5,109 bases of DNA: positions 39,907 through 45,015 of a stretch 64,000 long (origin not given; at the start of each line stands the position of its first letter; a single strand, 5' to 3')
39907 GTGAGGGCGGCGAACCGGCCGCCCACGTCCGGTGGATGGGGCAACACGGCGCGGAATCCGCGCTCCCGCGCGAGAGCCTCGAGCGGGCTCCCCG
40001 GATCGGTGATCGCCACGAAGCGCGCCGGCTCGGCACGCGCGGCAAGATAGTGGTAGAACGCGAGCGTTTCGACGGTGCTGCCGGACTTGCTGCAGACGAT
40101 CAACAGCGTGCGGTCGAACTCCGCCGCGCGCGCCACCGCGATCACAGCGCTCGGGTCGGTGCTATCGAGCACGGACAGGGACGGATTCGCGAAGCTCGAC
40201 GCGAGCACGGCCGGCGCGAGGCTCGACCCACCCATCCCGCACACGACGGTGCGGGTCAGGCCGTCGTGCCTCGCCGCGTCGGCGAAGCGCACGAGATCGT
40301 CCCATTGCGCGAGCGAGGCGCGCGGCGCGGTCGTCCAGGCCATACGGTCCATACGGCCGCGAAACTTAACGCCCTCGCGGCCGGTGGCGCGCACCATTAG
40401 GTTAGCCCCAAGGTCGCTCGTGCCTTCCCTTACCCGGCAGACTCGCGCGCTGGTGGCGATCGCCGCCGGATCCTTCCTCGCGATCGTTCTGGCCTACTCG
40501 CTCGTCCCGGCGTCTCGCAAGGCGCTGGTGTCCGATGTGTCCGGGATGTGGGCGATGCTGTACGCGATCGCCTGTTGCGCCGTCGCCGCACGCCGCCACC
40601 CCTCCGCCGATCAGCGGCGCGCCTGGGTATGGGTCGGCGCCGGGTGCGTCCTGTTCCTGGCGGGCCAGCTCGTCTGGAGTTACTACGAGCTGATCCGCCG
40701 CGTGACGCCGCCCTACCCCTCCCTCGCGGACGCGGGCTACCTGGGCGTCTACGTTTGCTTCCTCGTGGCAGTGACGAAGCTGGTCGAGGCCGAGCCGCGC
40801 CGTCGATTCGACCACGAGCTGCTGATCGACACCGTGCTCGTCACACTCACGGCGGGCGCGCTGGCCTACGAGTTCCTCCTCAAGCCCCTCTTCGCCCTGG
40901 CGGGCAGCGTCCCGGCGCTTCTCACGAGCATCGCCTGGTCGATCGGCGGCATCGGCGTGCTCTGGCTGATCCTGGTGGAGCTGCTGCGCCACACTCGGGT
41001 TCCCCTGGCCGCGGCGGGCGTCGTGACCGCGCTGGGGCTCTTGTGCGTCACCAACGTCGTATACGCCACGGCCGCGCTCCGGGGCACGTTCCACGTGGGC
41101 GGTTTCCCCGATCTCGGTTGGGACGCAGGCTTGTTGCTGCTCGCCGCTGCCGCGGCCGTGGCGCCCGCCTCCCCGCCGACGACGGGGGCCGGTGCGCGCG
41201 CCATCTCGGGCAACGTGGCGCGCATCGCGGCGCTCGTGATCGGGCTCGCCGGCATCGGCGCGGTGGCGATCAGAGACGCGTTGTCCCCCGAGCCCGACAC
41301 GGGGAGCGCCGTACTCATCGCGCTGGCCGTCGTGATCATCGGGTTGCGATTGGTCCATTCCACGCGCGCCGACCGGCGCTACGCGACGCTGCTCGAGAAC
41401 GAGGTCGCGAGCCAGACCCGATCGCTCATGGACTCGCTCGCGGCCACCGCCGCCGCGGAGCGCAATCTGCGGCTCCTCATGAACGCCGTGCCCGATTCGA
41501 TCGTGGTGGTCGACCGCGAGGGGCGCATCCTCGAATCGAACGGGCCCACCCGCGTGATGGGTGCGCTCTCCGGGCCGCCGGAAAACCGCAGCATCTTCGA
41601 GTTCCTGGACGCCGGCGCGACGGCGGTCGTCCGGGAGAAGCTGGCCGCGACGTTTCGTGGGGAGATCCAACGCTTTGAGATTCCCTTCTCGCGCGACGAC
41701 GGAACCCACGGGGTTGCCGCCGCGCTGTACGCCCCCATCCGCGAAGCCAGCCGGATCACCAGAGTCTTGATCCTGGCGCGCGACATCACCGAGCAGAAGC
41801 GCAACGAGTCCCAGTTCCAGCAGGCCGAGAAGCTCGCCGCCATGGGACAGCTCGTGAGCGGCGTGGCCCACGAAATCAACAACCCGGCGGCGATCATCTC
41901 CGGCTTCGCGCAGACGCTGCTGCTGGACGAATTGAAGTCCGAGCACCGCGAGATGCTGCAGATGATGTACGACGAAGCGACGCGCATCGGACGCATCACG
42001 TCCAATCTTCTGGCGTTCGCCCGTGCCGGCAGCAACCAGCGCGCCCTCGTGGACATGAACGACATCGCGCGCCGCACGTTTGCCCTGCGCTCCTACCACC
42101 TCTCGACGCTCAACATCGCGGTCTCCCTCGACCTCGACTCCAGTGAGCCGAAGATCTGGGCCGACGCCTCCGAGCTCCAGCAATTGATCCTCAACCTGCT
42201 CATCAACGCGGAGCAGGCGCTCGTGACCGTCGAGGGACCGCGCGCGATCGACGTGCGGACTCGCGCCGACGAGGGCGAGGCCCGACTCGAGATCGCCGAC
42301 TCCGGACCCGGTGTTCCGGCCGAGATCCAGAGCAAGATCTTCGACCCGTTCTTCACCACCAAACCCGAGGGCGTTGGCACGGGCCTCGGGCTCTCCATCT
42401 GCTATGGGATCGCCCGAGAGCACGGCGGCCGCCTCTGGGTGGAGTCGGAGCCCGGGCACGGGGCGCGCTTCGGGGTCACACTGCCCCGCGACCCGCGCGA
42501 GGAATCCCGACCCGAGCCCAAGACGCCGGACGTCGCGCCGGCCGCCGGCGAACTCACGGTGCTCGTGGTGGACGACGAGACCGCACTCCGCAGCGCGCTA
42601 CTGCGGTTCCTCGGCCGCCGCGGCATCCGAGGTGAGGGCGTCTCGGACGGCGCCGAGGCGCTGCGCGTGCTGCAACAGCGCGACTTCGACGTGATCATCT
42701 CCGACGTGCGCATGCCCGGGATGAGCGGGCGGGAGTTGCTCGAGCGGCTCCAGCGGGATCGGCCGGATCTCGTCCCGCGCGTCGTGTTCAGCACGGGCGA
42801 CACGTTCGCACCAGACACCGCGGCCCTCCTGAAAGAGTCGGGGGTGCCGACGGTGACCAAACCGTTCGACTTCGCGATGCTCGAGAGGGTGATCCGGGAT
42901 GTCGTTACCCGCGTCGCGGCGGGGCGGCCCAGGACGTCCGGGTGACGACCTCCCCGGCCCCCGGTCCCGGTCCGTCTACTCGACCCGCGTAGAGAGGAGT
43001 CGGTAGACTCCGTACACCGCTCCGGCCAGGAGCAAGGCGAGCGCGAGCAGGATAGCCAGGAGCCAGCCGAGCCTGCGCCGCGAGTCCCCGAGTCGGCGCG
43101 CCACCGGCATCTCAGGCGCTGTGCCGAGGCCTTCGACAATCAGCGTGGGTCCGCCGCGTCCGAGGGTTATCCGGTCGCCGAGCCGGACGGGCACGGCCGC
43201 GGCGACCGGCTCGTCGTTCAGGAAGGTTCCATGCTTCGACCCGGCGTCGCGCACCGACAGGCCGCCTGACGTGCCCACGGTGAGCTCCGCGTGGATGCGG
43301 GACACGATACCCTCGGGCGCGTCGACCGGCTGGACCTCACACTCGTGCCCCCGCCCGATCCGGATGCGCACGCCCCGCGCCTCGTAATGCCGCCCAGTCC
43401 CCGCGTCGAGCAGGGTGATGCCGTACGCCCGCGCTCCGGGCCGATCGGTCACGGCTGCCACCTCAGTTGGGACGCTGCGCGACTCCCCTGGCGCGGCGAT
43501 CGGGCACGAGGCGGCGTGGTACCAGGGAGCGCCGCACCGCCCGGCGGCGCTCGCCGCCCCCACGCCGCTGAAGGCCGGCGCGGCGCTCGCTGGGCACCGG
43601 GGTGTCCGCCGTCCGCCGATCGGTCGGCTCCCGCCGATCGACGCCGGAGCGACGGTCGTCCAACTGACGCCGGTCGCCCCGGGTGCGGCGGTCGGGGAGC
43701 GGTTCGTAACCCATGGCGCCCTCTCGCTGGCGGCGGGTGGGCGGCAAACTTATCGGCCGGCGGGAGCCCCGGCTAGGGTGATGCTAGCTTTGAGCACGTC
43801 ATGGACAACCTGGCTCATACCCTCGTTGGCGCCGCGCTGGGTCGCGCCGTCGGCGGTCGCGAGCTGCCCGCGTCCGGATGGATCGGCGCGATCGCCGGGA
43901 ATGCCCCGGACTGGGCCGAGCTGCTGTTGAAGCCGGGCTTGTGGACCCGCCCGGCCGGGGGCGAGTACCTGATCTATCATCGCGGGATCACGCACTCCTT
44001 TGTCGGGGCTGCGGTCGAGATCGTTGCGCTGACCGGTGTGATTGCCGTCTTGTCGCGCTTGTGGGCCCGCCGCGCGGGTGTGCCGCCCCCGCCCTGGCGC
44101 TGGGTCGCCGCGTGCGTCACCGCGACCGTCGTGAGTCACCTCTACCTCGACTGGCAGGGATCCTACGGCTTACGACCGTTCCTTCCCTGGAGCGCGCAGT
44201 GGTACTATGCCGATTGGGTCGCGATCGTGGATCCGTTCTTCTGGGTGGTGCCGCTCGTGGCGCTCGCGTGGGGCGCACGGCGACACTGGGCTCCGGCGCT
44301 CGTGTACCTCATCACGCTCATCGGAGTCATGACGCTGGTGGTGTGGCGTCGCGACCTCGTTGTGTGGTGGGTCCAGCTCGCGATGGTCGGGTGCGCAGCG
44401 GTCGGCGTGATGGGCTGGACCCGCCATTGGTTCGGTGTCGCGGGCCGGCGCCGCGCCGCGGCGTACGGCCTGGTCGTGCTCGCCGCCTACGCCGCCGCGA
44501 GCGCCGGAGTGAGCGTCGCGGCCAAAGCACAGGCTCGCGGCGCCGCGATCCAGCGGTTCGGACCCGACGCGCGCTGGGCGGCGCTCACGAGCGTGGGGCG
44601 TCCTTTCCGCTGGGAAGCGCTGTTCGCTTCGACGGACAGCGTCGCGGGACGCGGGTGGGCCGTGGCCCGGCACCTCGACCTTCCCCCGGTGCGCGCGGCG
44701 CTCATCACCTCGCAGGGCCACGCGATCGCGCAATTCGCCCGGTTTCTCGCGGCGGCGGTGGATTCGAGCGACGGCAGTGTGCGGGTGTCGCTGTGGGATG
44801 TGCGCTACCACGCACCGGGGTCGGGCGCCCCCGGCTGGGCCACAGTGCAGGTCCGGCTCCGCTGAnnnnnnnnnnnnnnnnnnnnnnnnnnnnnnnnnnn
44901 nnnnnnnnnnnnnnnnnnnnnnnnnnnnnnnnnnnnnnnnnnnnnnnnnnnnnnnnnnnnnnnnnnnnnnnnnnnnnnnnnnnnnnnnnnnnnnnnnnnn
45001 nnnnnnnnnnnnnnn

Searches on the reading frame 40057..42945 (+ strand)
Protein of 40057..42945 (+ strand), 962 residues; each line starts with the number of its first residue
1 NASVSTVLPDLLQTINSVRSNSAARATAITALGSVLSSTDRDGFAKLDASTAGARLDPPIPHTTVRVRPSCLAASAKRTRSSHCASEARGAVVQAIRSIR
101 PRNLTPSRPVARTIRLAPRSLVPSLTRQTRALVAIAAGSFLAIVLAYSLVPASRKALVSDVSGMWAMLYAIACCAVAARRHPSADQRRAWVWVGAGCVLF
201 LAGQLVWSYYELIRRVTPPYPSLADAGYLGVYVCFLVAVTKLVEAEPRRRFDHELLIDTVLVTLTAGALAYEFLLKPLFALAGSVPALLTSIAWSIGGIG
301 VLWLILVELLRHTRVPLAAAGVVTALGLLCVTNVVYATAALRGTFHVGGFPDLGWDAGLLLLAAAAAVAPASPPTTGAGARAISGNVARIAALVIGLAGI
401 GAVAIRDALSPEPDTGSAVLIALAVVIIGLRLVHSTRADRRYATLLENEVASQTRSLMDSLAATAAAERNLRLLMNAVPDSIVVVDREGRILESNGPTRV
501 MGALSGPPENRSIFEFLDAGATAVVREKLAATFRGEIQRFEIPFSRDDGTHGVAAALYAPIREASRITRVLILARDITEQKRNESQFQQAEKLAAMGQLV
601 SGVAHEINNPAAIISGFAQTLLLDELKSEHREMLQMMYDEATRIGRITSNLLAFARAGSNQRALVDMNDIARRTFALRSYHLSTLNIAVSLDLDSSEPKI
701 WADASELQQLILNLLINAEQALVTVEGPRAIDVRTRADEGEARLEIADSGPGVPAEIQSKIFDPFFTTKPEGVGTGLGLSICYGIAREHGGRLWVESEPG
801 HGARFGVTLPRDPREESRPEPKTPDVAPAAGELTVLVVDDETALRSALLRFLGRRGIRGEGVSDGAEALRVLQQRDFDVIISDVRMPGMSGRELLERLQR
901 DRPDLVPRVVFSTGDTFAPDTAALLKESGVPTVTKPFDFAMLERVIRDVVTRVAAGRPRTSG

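Call 23: search_protein_families(library=pfam, proteins=[window:40057-42945:+], max_evalue=0.00001)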
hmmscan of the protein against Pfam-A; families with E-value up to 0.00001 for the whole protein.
window:40057-42945:+ (962 aa): 4 families
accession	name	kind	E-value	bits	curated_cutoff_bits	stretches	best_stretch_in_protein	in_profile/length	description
PF02518.31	HATPase_c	-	2.2e-25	89.7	26.4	1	703-812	2-110/111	Histidine kinase-, DNA gyrase B-, and HSP90-like ATPase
PF00072.30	Response_reg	-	9.2e-21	74.5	30.2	1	835-946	1-110/111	Response regulator receiver domain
PF00512.31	HisKA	-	1.1e-13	51.5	26.9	1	596-659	2-65/66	His Kinase A (phospho-acceptor) domain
PF08448.16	PAS_4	-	3.5e-08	34.1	23.1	1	476-582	2-110/110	PAS fold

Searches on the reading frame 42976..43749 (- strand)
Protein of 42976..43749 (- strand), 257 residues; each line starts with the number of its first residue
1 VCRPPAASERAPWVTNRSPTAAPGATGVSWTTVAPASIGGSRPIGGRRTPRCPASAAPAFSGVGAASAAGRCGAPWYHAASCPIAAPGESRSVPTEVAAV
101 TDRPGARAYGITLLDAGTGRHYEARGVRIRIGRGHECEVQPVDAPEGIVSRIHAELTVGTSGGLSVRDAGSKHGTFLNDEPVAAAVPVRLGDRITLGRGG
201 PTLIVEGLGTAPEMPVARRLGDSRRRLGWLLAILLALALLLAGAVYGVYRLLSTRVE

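Call 23: search_protein_families(library=pfam, proteins=[window:42976-43749:-], max_evalue=0.00001)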
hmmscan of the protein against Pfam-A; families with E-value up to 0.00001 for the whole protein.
window:42976-43749:- (257 aa): 2 families
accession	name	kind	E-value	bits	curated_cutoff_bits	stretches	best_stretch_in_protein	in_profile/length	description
PF00498.31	FHA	-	4.9e-13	49.7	20.7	1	129-197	1-67/67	FHA domain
PF16697.10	Yop-YscD_cpl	-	7.2e-08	33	33.2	1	119-197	9-84/94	Inner membrane component of T3SS, cytoplasmic domain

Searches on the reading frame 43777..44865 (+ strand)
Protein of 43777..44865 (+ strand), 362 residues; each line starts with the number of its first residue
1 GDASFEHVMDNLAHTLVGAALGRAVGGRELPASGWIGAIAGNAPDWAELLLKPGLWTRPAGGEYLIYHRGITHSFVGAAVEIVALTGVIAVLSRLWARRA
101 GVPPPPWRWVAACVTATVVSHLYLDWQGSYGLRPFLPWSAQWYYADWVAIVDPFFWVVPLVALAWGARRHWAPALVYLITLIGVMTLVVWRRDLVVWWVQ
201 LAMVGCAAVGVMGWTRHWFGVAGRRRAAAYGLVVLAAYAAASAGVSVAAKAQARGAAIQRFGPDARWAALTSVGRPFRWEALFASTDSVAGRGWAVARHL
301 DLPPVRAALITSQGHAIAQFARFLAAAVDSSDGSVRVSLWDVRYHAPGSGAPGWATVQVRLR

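Call 23: search_protein_families(library=pfam, proteins=[window:43777-44865:+], max_evalue=0.00001)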
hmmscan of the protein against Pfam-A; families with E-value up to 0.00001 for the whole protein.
window:43777-44865:+ (362 aa): 1 family
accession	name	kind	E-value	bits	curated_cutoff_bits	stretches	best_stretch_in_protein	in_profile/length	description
PF04307.19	YdjM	-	3.6e-21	75.9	29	1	9-188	1-170/176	YdjM inner membrane protein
